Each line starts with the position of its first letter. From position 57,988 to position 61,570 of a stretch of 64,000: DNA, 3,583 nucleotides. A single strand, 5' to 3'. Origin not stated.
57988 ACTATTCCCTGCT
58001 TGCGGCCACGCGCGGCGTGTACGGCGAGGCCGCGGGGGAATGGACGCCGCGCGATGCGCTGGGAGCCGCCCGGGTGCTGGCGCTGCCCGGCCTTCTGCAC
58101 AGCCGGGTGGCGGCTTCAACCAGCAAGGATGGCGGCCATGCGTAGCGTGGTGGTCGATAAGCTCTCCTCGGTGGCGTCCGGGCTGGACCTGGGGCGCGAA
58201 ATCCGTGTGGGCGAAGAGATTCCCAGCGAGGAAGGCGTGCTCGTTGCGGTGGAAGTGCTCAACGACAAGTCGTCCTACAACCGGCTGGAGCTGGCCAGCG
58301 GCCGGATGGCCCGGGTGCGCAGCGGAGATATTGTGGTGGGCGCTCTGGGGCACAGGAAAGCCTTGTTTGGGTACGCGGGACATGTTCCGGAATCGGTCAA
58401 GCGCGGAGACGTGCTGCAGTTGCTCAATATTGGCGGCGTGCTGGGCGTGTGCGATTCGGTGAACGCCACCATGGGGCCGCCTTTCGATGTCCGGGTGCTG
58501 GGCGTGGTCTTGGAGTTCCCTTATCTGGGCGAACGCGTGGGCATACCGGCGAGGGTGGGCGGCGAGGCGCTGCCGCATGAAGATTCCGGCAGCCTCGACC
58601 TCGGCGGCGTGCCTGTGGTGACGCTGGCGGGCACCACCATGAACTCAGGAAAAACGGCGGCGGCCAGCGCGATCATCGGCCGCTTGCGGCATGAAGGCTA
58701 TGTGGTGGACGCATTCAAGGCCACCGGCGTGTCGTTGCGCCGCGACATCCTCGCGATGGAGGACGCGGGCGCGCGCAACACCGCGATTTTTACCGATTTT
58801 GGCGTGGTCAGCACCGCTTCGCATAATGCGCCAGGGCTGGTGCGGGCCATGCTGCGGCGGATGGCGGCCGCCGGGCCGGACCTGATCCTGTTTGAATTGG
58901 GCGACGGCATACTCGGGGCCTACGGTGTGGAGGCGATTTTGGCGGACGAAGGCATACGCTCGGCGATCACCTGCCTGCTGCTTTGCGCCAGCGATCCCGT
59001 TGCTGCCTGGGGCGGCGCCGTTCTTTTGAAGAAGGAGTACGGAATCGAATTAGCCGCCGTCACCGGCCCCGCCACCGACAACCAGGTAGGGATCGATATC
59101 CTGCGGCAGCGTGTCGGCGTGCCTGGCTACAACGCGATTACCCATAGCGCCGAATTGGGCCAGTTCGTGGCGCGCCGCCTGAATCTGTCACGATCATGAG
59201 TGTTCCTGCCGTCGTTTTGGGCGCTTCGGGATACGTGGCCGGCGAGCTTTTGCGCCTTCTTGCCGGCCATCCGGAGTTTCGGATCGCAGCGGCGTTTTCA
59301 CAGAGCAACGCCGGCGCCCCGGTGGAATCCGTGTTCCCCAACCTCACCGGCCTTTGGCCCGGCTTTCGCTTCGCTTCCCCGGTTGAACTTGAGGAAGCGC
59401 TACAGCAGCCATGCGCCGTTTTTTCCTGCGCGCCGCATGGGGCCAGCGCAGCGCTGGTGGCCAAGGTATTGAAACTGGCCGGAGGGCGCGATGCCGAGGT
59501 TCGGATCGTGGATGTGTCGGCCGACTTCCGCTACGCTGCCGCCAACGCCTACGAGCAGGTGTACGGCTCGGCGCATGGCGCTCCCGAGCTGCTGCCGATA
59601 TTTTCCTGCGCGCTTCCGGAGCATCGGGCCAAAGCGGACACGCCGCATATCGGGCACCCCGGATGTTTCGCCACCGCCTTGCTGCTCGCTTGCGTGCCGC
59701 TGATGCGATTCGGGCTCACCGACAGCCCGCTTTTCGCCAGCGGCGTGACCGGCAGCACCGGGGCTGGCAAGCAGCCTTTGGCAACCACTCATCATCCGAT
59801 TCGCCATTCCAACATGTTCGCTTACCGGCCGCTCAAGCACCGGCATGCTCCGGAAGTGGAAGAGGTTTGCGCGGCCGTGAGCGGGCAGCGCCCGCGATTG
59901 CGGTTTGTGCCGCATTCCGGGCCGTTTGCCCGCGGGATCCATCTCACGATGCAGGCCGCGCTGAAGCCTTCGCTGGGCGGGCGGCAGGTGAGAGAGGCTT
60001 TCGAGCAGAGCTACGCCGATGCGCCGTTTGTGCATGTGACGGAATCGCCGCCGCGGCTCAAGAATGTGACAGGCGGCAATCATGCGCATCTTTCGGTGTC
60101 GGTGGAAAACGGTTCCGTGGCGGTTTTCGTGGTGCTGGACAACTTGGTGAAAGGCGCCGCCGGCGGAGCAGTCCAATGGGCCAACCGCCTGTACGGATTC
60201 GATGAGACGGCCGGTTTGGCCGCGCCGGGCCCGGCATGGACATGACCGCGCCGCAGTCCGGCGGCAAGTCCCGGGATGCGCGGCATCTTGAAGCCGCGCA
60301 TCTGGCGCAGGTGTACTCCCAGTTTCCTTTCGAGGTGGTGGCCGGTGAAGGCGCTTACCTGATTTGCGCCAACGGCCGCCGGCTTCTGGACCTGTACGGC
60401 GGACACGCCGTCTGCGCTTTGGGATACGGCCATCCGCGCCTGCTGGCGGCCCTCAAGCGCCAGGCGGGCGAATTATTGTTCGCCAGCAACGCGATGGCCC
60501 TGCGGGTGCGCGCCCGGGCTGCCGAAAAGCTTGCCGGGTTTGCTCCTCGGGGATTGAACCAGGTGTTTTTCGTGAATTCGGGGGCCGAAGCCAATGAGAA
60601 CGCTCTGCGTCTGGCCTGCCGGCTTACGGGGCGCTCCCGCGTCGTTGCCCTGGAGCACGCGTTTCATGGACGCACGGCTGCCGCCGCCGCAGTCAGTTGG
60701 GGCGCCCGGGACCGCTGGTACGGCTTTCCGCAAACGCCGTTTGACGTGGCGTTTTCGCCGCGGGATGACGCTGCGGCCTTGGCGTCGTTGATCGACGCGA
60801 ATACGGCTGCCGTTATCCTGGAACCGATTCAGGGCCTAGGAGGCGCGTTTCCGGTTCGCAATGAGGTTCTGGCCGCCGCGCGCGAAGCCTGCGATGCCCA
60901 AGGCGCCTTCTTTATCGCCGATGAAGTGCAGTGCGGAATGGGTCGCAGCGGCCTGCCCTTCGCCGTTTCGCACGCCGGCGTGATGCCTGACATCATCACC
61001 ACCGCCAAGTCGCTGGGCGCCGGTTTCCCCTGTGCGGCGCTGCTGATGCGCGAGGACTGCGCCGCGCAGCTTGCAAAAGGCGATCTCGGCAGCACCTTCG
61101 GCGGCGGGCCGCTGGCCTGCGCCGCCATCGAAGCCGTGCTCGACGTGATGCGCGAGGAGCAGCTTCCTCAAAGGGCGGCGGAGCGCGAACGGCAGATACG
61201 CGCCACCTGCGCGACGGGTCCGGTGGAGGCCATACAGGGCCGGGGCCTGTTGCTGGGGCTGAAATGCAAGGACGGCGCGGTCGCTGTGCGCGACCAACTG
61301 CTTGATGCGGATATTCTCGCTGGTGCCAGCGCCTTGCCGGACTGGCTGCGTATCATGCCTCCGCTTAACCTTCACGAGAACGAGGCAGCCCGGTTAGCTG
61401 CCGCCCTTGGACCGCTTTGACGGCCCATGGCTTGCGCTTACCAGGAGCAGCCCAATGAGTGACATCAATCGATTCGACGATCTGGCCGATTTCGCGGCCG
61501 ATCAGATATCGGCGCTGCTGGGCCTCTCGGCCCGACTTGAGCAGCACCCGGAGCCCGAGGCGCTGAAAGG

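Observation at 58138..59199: Uncharacterised DTBS/DUF1611-like P-loop protein translationally coupled between argG and argC: candidate missing arginine-pathway enzyme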

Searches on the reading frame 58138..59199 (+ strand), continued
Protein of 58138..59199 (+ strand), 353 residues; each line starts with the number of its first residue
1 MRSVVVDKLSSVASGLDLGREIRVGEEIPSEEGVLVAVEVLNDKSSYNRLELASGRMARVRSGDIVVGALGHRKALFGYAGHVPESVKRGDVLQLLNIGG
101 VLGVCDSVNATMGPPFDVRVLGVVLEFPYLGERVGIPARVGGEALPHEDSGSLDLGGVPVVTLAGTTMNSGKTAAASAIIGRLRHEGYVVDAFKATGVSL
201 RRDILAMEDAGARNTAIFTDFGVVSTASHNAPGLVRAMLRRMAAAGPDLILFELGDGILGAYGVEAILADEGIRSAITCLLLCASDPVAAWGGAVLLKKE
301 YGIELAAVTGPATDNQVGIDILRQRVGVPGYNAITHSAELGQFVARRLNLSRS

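Call 67: list_cluster_members(proteins=[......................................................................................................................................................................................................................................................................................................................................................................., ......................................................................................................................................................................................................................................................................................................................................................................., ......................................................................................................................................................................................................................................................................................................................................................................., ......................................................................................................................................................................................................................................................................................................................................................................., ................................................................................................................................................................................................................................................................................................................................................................, window:58138-59196:+])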
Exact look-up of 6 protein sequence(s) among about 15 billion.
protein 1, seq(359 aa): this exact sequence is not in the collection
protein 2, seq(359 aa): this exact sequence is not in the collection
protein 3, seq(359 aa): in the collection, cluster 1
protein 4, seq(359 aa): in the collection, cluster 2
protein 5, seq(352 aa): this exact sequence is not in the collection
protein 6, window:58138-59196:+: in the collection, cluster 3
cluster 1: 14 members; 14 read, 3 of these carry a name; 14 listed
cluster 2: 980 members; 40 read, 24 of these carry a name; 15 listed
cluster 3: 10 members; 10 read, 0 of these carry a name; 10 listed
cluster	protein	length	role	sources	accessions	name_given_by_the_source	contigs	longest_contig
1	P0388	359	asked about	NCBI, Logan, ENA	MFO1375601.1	MAG: hypothetical protein U1F14_01165 [Steroidobacteraceae bacterium]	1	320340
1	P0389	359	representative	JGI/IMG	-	-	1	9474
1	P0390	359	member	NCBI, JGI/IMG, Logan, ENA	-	hypothetical protein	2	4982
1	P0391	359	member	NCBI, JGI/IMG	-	hypothetical protein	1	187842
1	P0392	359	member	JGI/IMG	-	-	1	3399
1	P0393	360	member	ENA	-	-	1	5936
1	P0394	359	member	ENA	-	-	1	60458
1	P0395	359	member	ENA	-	-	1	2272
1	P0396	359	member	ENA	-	-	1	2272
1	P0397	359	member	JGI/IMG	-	-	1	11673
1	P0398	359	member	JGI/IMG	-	-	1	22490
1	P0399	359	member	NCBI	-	-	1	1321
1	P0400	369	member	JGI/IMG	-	-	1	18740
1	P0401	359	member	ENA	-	-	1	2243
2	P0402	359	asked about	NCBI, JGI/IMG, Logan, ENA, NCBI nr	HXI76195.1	MAG TPA: hypothetical protein VNH21_03610 [Steroidobacteraceae bacterium] | hypothetical protein | hypothetical protein [Steroidobacteraceae bacterium]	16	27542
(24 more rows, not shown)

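Call 68: find_encoding_contigs(protein=P0285, flank=7000, max_places=1)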
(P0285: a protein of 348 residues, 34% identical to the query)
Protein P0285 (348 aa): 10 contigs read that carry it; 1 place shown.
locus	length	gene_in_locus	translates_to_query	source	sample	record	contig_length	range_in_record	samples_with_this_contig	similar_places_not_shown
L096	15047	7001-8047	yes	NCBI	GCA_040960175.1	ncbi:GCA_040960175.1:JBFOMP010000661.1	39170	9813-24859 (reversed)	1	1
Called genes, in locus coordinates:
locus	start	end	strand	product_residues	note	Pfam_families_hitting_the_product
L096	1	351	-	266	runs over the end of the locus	PF06182:ABC2_membrane_6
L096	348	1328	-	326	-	PF00005:ABC_tran, PF13304:AAA_21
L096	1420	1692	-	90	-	PF00216:Bac_DNA_binding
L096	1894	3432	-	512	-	PF12072:RNase_Y_N, PF00013:KH_1 (weak), PF01966:HD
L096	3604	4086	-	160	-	PF21982:RecX_HTH1, PF02631:RecX_HTH2, PF21981:RecX_HTH3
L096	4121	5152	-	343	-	PF00154:RecA_N, PF06745:ATPase (faint), PF08423:Rad51, PF21096:RecA_C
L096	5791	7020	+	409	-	PF00764:Arginosuc_synth, PF20979:Arginosuc_syn_C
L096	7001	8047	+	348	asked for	PF01656:CbiA (weak)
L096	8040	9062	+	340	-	PF01118:Semialdhyde_dh, PF02774:Semialdhyde_dhC, PF22698:Semialdhyde_dhC_1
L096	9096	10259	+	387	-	PF00202:Aminotran_3, PF00266:Aminotran_5 (weak)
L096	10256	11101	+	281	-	PF00696:AA_kinase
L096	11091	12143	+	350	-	PF02729:OTCace_N, PF00185:OTCace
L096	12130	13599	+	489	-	PF00206:Lyase_1, PF14698:ASL_C2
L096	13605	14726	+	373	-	PF04389:Peptidase_M28, PF01546:Peptidase_M20, PF07687:M20_dimer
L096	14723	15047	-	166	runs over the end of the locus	PF00380:Ribosomal_S9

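Call 69: find_encoding_contigs(protein=P0340, flank=7000, max_places=1)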
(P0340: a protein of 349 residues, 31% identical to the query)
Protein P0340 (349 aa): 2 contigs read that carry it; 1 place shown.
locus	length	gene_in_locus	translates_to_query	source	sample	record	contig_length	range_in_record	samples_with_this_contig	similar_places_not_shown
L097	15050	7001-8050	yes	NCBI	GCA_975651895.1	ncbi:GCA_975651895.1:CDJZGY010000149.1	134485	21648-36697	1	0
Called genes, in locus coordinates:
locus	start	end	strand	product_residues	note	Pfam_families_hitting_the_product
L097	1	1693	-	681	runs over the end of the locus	PF22745:Nlig-Ia, PF01653:DNA_ligase_aden, PF03120:OB_DNA_ligase, PF03119:DNA_ligase_ZBD (weak), PF14520:HHH_5 (faint), PF12826:HHH_2, PF00533:BRCT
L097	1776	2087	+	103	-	-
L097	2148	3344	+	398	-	PF07498:Rho_N, PF07497:Rho_RNA_bind, PF00006:ATP-synt_ab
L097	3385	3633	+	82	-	PF01197:Ribosomal_L31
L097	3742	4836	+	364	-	PF03462:PCRF, PF00472:RF-1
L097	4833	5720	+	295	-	PF17827:PrmC_N, PF05175:MTS, PF13847:Methyltransf_31 (faint), PF13649:Methyltransf_25 (weak)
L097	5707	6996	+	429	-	PF00764:Arginosuc_synth, PF20979:Arginosuc_syn_C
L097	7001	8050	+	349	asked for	-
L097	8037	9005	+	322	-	PF01118:Semialdhyde_dh, PF22698:Semialdhyde_dhC_1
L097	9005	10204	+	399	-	PF00202:Aminotran_3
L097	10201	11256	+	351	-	PF02729:OTCace_N, PF00185:OTCace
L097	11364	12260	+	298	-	PF00696:AA_kinase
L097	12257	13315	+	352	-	PF01546:Peptidase_M20, PF07687:M20_dimer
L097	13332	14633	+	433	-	PF00206:Lyase_1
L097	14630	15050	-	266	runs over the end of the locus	PF00149:Metallophos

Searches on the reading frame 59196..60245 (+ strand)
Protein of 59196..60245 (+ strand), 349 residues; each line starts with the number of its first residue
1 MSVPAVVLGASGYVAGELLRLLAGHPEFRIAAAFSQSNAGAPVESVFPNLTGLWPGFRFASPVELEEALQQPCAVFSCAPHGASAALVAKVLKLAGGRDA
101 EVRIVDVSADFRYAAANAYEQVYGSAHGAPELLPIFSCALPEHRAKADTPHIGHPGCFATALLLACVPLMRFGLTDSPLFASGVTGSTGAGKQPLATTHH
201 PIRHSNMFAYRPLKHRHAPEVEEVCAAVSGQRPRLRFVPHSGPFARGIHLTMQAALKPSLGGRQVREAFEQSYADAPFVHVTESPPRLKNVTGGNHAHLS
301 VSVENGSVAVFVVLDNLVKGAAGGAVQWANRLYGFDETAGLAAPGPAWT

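Call 3: search_protein_families(library=pfam, proteins=[window:59196-60245:+], max_evalue=1)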
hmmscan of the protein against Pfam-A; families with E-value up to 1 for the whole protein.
window:59196-60245:+ (349 aa): 3 families
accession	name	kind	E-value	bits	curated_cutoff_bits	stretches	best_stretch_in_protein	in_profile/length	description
PF22698.1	Semialdhyde_dhC_1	-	1.6e-42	145.6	27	1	157-316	1-165/165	Semialdehyde dehydrogenase, dimerisation domain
PF01118.30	Semialdhyde_dh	-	9.6e-17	62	26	1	6-120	3-105/121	Semialdehyde dehydrogenase, NAD binding domain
PF02774.23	Semialdhyde_dhC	-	1.4e-08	35.5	26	1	188-319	23-184/184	Semialdehyde dehydrogenase, dimerisation domain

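Call 4: search_protein_families(library=ncbifam, proteins=[window:59196-60245:+], max_evalue=1)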
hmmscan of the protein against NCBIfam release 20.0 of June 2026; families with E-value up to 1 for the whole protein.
window:59196-60245:+ (349 aa): 6 families
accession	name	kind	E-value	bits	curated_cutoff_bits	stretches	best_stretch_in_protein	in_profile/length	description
TIGR01850.1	argC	equivalog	3.3e-87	292.9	233.6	1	5-343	3-340/345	N-acetyl-gamma-glutamyl-phosphate reductase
TIGR01851.1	argC_other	equivalog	1.1e-18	67.6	229.85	1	102-330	66-305/310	N-acetyl-gamma-glutamyl-phosphate reductase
NF006416.0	PRK08664.1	subfamily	2.8e-07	30.1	232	2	4-45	5-47/350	aspartate-semialdehyde dehydrogenase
TIGR00978.1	asd_EA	equivalog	9.9e-07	28.1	301.2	2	6-47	4-46/342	aspartate-semialdehyde dehydrogenase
NF011456.0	PRK14874.1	equivalog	0.0047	16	223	1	306-332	314-340/346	aspartate-semialdehyde dehydrogenase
TIGR01296.1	asd_B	equivalog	0.075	12.1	324.2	1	306-332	310-336/339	aspartate-semialdehyde dehydrogenase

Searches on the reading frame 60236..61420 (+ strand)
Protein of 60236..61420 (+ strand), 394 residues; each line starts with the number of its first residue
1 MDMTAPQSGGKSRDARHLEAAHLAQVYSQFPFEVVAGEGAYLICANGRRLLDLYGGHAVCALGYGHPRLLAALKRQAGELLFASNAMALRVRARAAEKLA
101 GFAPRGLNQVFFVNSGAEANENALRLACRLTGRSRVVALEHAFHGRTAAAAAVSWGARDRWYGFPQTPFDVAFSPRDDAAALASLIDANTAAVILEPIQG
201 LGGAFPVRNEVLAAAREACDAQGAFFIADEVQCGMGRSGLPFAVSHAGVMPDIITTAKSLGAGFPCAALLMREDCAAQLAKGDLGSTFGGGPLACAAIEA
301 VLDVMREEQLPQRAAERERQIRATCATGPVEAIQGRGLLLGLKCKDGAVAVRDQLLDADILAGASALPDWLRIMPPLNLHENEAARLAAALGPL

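Call 3: search_protein_families(library=pfam, proteins=[window:60236-61420:+], max_evalue=1)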
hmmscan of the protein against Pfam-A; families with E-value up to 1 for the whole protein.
window:60236-61420:+ (394 aa): 2 families
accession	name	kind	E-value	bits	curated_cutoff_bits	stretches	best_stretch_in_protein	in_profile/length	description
PF00202.27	Aminotran_3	-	3.7e-84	283.2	30.5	1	27-388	6-396/403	Aminotransferase class-III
PF01212.27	Beta_elim_lyase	-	0.046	13.5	27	1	106-229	46-168/288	Beta-eliminating lyase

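Call 4: search_protein_families(library=ncbifam, proteins=[window:60236-61420:+], max_evalue=1)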
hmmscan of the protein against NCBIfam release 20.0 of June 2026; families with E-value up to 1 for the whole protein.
window:60236-61420:+ (394 aa): 70 families (the best 25 are shown)
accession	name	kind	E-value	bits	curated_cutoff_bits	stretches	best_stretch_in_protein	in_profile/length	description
NF002874.0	PRK03244.1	equivalog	2.9e-95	319.4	457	1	20-391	15-388/399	acetylornithine transaminase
TIGR00707.1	argD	subfamily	1.7e-94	316.7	410.05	1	24-391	3-376/381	acetylornithine/succinylornithine family transaminase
NF002325.0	PRK01278.1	subfamily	6.5e-88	295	372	1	20-387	3-378/395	acetylornithine transaminase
NF002797.0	PRK02936.1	equivalog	2.9e-84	283.1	496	1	21-385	2-367/385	acetylornithine transaminase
NF042418.1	LysJ_Th_th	equivalog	2.4e-78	263.7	700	1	18-388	6-378/386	[LysW]-aminoadipate semialdehyde transaminase LysJ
NF003468.0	PRK05093.1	subfamily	7.4e-77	258.7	522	1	22-383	15-387/405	acetylornithine/succinyldiaminopimelate transaminase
TIGR03246.1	arg_catab_astC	subfamily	9.8e-74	248.7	609.95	1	23-384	10-382/397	acetylornithine/succinylornithine family transaminase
NF009047.0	PRK12381.1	subfamily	3.4e-71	240.2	630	1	22-384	13-386/406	bifunctional succinylornithine transaminase/acetylornithine transaminase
NF045491.1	LysJ_Sulfobales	equivalog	6.1e-71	239.3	700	1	23-379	3-361/386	[LysW]-aminoadipate semialdehyde/glutamate semialdehyde transaminase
NF005993.0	PRK08117.1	subfamily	3.3e-68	230.3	574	2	188-383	206-415/433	aspartate aminotransferase family protein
NF004426.0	PRK05769.1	equivalog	4.3e-67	226.8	552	2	183-386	214-428/441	acetyl ornithine aminotransferase family protein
NF002985.0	PRK03715.1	equivalog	8e-65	219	568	1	34-391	22-387/395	acetylornithine transaminase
NF003273.0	PRK04260.1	equivalog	7.8e-61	205.7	616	1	22-384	3-364/376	acetylornithine transaminase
TIGR00700.1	GABAtrnsam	equivalog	3.3e-60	203.8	506.65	1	29-326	14-334/420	4-aminobutyrate--2-oxoglutarate transaminase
NF003087.0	PRK04013.1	equivalog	6.8e-60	203.1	528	1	33-384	9-347/364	acetylornithine/acetyl-lysine aminotransferase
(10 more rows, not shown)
